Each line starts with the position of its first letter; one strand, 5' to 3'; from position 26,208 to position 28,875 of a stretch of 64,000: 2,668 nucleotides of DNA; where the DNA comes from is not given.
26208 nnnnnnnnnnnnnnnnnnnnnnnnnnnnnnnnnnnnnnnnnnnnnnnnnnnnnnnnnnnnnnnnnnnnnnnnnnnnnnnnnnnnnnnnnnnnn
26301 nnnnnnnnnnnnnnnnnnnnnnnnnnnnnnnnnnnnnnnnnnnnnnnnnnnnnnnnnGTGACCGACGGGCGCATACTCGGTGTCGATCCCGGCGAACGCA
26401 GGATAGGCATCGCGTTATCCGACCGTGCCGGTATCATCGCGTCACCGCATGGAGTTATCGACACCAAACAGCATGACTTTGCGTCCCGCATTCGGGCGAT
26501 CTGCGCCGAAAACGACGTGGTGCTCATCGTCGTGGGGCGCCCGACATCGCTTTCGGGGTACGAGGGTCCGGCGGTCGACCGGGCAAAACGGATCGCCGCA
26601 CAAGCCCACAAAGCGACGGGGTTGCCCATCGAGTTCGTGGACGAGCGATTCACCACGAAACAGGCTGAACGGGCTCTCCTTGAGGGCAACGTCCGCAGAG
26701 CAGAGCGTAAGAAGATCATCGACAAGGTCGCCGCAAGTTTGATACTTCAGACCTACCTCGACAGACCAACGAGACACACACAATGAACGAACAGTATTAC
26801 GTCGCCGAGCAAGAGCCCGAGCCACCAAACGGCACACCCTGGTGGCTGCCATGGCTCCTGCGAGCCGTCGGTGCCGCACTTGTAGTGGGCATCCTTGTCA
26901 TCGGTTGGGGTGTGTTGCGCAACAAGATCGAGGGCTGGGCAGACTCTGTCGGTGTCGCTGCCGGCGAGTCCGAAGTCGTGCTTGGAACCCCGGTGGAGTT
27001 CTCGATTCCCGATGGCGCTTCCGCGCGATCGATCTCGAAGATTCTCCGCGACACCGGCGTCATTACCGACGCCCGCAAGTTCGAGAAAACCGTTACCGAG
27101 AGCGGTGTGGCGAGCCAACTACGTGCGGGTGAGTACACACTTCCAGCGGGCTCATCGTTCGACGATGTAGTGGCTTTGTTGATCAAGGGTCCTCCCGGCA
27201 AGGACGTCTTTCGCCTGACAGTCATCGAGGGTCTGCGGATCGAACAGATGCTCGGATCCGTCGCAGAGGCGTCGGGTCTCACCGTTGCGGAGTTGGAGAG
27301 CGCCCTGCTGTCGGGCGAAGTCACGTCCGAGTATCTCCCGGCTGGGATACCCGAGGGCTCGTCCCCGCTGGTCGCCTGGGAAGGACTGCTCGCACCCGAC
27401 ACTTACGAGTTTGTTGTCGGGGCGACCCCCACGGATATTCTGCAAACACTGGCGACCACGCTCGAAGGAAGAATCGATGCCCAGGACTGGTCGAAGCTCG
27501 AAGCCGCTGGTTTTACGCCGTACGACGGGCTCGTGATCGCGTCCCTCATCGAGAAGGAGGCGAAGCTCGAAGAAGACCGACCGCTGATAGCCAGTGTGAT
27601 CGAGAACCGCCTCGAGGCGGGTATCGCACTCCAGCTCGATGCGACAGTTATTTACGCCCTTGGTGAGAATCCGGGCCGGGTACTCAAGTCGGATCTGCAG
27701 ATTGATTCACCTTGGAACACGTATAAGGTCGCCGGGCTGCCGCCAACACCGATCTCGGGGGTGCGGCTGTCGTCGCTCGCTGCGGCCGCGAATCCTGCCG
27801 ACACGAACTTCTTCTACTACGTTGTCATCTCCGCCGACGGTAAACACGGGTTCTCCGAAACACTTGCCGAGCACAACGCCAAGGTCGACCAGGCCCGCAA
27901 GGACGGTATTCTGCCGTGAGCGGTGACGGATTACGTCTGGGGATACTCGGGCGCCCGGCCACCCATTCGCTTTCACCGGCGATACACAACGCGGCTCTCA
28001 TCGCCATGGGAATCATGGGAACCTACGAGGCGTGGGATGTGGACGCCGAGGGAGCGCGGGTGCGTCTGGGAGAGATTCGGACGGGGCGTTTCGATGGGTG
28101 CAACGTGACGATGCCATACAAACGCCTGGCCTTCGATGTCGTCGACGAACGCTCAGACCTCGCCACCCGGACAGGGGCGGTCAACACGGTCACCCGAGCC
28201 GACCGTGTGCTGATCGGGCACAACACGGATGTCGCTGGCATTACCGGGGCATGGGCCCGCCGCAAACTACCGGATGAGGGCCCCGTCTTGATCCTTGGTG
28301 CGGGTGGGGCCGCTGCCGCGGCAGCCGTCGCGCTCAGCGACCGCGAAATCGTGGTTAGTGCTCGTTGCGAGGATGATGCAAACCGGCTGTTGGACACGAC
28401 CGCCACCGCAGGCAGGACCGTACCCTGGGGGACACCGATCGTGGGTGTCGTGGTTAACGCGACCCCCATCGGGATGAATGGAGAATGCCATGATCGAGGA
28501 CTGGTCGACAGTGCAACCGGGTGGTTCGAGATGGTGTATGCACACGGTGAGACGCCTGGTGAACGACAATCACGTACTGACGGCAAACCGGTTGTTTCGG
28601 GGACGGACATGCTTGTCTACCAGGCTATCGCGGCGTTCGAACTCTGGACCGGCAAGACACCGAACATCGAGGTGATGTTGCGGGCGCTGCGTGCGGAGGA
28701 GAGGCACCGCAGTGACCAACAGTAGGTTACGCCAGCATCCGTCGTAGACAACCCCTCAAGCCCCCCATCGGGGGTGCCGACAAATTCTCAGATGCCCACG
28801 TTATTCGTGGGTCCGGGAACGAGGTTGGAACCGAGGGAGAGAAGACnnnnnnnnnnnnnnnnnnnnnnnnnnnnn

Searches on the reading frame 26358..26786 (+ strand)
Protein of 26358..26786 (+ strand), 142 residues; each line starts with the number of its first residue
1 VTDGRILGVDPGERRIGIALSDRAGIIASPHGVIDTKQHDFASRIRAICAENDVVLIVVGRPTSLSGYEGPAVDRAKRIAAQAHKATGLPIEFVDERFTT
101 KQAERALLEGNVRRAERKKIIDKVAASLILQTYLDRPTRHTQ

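Call 4: search_protein_families(library=pfam, proteins=[window:26358-26786:+], max_evalue=0.001)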
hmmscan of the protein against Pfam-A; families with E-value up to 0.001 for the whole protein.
window:26358-26786:+ (142 aa): 1 family
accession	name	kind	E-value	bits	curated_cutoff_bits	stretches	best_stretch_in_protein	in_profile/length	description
PF03652.20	RuvX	-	4.5e-39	134.3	29.2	1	5-135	2-133/134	Holliday junction resolvase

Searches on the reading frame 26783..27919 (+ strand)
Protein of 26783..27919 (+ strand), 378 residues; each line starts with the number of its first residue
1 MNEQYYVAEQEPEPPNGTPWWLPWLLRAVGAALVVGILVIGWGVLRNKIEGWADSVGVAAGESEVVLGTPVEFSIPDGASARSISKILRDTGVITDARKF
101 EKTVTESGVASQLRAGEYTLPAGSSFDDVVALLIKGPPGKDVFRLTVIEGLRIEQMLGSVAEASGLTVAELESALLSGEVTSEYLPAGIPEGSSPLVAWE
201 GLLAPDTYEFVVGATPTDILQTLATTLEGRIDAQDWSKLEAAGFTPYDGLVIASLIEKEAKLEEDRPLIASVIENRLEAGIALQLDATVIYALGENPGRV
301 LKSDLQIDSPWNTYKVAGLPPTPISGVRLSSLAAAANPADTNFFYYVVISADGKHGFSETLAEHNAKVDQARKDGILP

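Call 4: search_protein_families(library=pfam, proteins=[window:26783-27919:+], max_evalue=0.001)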
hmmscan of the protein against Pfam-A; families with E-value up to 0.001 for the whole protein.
window:26783-27919:+ (378 aa): 1 family
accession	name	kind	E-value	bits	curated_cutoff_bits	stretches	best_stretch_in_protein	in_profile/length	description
PF02618.21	YceG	-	6.7e-76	255.8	32.4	1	73-369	1-274/275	YceG-like family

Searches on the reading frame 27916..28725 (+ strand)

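Call 4: search_protein_families(library=pfam, proteins=[window:27916-28725:+], max_evalue=0.001)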
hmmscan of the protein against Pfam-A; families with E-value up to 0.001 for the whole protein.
window:27916-28725:+ (269 aa): 2 families
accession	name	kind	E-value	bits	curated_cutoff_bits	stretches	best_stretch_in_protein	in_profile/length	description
PF08501.16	Shikimate_dh_N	-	8.7e-24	84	27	1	10-92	1-83/83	Shikimate dehydrogenase substrate binding domain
PF18317.6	SDH_C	-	4.6e-15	55.5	25.8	1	229-259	1-31/31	Shikimate 5'-dehydrogenase C-terminal domain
